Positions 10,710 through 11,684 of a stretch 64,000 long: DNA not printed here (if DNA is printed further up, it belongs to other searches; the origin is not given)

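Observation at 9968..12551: Isopentenyl phosphate kinase followed by a single-ORF fusion of type-1 IPP isomerase and GGPP synthase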

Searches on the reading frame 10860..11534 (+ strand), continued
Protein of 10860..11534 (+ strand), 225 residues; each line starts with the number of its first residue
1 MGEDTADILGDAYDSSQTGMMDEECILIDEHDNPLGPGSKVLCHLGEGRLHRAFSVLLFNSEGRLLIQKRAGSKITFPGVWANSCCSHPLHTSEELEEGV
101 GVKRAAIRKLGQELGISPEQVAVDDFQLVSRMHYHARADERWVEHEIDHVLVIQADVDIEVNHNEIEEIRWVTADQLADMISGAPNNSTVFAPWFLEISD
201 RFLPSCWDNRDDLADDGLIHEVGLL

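Call 35: find_encoding_contigs(protein=P0287, flank=9000, max_places=2)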
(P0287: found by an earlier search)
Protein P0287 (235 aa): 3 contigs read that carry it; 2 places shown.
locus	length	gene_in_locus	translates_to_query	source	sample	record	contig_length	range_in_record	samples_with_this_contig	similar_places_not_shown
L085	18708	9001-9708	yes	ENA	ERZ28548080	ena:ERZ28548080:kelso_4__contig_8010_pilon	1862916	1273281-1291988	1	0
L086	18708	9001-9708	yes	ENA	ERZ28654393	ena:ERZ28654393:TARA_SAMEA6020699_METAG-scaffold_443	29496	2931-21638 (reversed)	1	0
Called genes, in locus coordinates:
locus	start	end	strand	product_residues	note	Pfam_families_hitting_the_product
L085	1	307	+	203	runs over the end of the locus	-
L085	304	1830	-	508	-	PF00587:tRNA-synt_2b, PF03129:HGTP_anticodon, PF09180:ProRS-C_1 (weak)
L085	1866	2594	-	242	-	PF04127:DFP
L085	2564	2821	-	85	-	PF02441:Flavoprotein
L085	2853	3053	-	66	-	PF02441:Flavoprotein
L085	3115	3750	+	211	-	-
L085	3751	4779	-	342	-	PF06723:MreB_Mbl, PF25229:Salactin, PF00022:Actin, PF25216:Volactin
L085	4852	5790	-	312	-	-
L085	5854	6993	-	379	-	PF00108:Thiolase_N, PF02803:Thiolase_C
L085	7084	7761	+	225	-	PF01885:PTS_2-RNA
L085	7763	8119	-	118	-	-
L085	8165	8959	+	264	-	PF00696:AA_kinase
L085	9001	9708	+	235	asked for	PF00293:NUDIX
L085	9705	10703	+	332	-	PF00348:polyprenyl_synt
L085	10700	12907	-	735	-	PF00009:GTP_EFTU, PF22042:EF-G_D2, PF03144:GTP_EFTU_D2, PF14492:EFG_III, PF03764:EFG_IV, PF00679:EFG_C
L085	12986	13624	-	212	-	PF00177:Ribosomal_S7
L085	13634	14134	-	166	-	PF00164:Ribosom_S12_S23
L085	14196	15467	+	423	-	PF01977:UbiD, PF20696:UbiD_C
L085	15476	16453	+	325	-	PF13428:TPR_14 (faint)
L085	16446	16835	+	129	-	PF00293:NUDIX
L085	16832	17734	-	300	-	-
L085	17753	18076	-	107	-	PF01920:Prefoldin_2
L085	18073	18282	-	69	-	-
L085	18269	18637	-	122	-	PF01780:Ribosomal_L37ae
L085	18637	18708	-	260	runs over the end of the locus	PF01138:RNase_PH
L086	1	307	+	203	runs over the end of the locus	-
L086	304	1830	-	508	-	PF00587:tRNA-synt_2b, PF03129:HGTP_anticodon, PF09180:ProRS-C_1 (weak)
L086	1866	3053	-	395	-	PF02441:Flavoprotein, PF04127:DFP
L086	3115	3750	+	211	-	-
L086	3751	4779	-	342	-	PF06723:MreB_Mbl, PF25229:Salactin, PF00022:Actin, PF25216:Volactin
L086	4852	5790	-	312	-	-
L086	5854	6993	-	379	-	PF00108:Thiolase_N, PF02803:Thiolase_C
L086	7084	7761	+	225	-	PF01885:PTS_2-RNA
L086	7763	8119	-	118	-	-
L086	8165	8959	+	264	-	PF00696:AA_kinase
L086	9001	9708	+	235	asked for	PF00293:NUDIX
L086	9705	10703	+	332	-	PF00348:polyprenyl_synt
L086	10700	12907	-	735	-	PF00009:GTP_EFTU, PF22042:EF-G_D2, PF03144:GTP_EFTU_D2, PF14492:EFG_III, PF03764:EFG_IV, PF00679:EFG_C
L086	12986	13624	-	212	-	PF00177:Ribosomal_S7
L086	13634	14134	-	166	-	PF00164:Ribosom_S12_S23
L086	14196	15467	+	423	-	PF01977:UbiD, PF20696:UbiD_C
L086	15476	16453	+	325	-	PF13428:TPR_14 (faint)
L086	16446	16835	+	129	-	PF00293:NUDIX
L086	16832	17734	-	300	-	-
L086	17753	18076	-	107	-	PF01920:Prefoldin_2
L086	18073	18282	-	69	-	-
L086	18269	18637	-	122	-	PF01780:Ribosomal_L37ae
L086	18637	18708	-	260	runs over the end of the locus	PF01138:RNase_PH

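Call 40: search_solved_structures(query=window:10860-11534:+, show_alignments=1, max_evalue=0.00001)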
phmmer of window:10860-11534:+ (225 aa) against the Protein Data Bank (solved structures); distinct sequences matched with E-value up to 0.00001: 13.
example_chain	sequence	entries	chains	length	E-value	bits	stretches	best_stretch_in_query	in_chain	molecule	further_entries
2icj_A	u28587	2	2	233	1.6e-53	184.9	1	10-213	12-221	Isopentenyl-diphosphate delta isomerase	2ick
2dho_A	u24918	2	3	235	2.1e-53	184.5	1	12-213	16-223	Isopentenyl-diphosphate delta-isomerase 1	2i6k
2pny_A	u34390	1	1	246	4.3e-46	160.6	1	6-221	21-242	Isopentenyl-diphosphate Delta-isomerase 2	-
1i9a_A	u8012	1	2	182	2.6e-21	79.5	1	21-196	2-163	ISOPENTENYL-DIPHOSPHATE DELTA-ISOMERASE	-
1nfs_A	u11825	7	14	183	2.6e-21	79.5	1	21-196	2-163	ISOPENTENYL-DIPHOSPHATE DELTA-ISOMERASE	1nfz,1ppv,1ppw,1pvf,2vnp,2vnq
1x84_A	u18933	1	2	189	2.9e-21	79.3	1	21-196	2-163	Isopentenyl-diphosphate delta-isomerase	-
1hzt_A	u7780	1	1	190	3e-21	79.3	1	21-196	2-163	ISOPENTENYL DIPHOSPHATE DELTA-ISOMERASE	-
2b2k_A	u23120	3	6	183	6.5e-21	78.2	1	21-196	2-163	Isopentenyl-diphosphate delta-isomerase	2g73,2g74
1x83_A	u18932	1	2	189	7.2e-21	78.1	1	21-196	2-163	Isopentenyl-diphosphate delta-isomerase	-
1r67_A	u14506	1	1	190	1.2e-20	77.3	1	21-196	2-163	Isopentenyl-diphosphate delta-isomerase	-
3hyq_A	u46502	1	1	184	1.6e-20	76.9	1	19-196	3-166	Isopentenyl-diphosphate Delta-isomerase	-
1ow2_A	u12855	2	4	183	4.8e-20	75.4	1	21-196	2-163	ISOPENTENYL-DIPHOSPHATE DELTA-ISOMERASE | ISOPENTENYL DIPHOSPHATE DELTA-ISOMERASE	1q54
1hx3_A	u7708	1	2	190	5.4e-20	75.2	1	21-196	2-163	ISOPENTENYL DIPHOSPHATE DELTA-ISOMERASE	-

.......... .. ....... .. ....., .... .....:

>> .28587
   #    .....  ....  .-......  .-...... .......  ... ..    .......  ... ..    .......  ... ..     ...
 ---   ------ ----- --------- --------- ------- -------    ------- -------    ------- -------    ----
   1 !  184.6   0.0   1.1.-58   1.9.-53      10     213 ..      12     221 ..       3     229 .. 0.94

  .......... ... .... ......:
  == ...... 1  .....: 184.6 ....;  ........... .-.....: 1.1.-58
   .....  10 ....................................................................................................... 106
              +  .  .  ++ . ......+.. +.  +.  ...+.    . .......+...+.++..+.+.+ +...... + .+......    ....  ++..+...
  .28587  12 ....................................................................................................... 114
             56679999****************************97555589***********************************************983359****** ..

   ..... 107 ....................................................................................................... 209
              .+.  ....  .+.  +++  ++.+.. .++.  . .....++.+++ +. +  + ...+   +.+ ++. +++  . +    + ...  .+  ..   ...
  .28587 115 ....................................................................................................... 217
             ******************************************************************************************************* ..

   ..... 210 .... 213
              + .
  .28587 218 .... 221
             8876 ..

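Call 54: search_solved_structures(query=P0165, show_alignments=0, max_evalue=1e-20)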
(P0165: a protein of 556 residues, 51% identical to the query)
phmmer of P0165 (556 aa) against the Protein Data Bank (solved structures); distinct sequences matched with E-value up to 1e-20: 29.
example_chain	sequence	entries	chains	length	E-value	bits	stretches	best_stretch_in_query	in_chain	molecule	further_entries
9zb8_A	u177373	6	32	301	4.4e-91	309.1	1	275-531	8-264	Geranylgeranyl pyrophosphate synthase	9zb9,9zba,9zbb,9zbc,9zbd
2q80_A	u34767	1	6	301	4.5e-91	309.1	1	275-531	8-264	Geranylgeranyl pyrophosphate synthetase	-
6r4v_A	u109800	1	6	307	5.4e-90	305.6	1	274-531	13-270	Geranylgeranyl pyrophosphate synthase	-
6c56_A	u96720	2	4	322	1.2e-89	304.4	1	274-531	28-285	Geranylgeranyl pyrophosphate synthase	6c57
9csl_A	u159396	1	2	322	1.6e-89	303.9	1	274-531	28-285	Geranylgeranyl pyrophosphate synthase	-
9hjs_A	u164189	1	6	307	2.7e-89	303.3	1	274-531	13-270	Geranylgeranyl pyrophosphate synthase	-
6g31_A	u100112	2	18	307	9.6e-89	301.4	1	274-531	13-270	Geranylgeranyl pyrophosphate synthase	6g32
9hjz_A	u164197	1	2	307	1.3e-88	301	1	274-531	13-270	Geranylgeranyl pyrophosphate synthase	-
6v0k_A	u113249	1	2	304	5.5e-83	282.4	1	277-531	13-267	Terpene synthase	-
7s0m_A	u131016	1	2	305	1.4e-82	281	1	277-531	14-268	Terpene synthase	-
7s0l_A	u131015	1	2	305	3.8e-82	279.7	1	277-531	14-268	Terpene synthase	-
7s0h_A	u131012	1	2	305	3.8e-82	279.7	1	277-531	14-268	Terpene synthase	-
9q3i_A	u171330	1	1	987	6.5e-82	278.9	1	276-531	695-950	Copalyl diphosphate synthase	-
7s09_A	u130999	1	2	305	7.2e-82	278.7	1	277-531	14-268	Terpene synthase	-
7s0a_A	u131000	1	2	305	1.4e-81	277.8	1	277-531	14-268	Terpene synthase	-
2icj_A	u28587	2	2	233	3.3e-56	194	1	17-231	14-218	Isopentenyl-diphosphate delta isomerase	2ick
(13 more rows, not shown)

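Call 56: find_encoding_contigs(protein=P0125, flank=7000, max_places=2)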
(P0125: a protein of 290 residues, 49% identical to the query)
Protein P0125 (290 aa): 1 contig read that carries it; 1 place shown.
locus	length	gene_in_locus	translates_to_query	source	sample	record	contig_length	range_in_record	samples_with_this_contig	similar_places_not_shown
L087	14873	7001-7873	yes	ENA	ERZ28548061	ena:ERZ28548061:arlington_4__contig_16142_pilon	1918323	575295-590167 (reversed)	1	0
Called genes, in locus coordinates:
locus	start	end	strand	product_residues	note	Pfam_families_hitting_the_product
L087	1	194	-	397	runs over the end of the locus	PF02441:Flavoprotein, PF04127:DFP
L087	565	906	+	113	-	-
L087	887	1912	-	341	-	PF06723:MreB_Mbl, PF25229:Salactin, PF00022:Actin (weak), PF25216:Volactin (weak)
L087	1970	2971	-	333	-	-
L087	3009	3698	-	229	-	-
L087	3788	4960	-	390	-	PF00108:Thiolase_N, PF00109:ketoacyl-synt (weak), PF22691:Thiolase_C_1, PF02803:Thiolase_C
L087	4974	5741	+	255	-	PF01885:PTS_2-RNA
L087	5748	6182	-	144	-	PF24460:DUF7575 (weak)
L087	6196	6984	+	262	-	PF00696:AA_kinase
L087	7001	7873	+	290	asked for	PF00293:NUDIX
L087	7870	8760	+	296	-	PF00348:polyprenyl_synt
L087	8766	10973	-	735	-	PF00009:GTP_EFTU, PF22042:EF-G_D2, PF03144:GTP_EFTU_D2, PF14492:EFG_III, PF03764:EFG_IV, PF00679:EFG_C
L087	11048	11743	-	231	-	PF00177:Ribosomal_S7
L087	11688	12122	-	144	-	PF00164:Ribosom_S12_S23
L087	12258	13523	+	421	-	PF01977:UbiD, PF20696:UbiD_C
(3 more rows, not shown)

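Call 57: find_encoding_contigs(protein=P0127, flank=7000, max_places=2)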
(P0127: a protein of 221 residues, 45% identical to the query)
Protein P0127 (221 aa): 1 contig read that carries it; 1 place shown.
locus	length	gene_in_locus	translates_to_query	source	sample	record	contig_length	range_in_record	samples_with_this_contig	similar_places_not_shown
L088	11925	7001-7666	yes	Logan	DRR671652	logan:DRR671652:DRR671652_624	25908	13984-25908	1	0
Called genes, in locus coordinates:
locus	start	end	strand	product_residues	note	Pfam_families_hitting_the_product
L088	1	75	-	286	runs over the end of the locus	-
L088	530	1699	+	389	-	PF00109:ketoacyl-synt, PF02801:Ketoacyl-synt_C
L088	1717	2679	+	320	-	-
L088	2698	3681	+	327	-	PF01040:UbiA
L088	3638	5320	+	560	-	PF00501:AMP-binding, PF13193:AMP-binding_C (weak)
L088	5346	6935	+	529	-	PF04055:Radical_SAM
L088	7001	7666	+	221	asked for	PF00293:NUDIX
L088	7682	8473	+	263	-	PF00975:Thioesterase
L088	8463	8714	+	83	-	PF00550:PP-binding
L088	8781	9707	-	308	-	PF00923:TAL_FSA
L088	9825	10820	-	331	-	PF01207:Dus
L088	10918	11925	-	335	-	?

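Call 62: find_homologous_proteins(query=P0165, max_evalue=1e-30)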
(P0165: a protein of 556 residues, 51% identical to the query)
Query P0165 (556 aa): 4793 proteins with E <= 1e-30 among 8000 candidates; the best 120 are listed.
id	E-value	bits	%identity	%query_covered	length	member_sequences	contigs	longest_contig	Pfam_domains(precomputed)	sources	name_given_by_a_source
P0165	0.0e+0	1289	100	100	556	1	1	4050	PF00348.23,PF00293.35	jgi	jgi:geranylgeranyl diphosphate synthase type 3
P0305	5.4e-132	459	80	45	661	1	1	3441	PF00494.25,PF00293.35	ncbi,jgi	jgi:farnesyl-diphosphate farnesyltransferase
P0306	1.1e-118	415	40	59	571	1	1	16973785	PF00348.23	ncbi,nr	ncbi:unnamed protein product [Tenebrio molitor]|nr:unnamed protein product [Tenebrio molitor]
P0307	2.6e-112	394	68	46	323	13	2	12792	PF00348.23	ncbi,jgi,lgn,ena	jgi:geranylgeranyl diphosphate synthase type 3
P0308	2.6e-111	391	52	36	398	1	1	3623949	PF03936.22,PF00348.23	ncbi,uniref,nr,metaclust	ncbi:Geranylgeranyl pyrophosphate synthase [Papilio machaon]|uniref:Geranylgeranyl pyrophosphate syn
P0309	4.0e-111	390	66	47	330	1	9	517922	PF00348.23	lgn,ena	-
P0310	7.3e-111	389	67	46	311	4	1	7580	PF00348.23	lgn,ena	-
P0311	9.1e-111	389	66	46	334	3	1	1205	PF00348.23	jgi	-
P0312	1.3e-110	389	64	46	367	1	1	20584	PF00348.23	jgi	jgi:geranylgeranyl diphosphate synthase type 3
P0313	9.5e-110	386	66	46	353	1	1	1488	PF00348.23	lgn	-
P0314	9.6e-110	386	67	46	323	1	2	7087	PF00348.23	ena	-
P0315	9.8e-110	386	67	46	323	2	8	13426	PF00348.23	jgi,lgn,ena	jgi:geranylgeranyl diphosphate synthase type 3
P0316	3.8e-109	384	66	46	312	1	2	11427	PF00348.23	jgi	-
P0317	7.7e-109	383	64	46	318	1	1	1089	PF00348.23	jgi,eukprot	eukprot:CAMPEP_0202458474 /NCGR_PEP_ID=MMETSP1360-20130828/25809_1 /ASSEMBLY_ACC=CAM_ASM_000848 /TAX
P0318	1.3e-108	382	66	46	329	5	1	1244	PF00348.23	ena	-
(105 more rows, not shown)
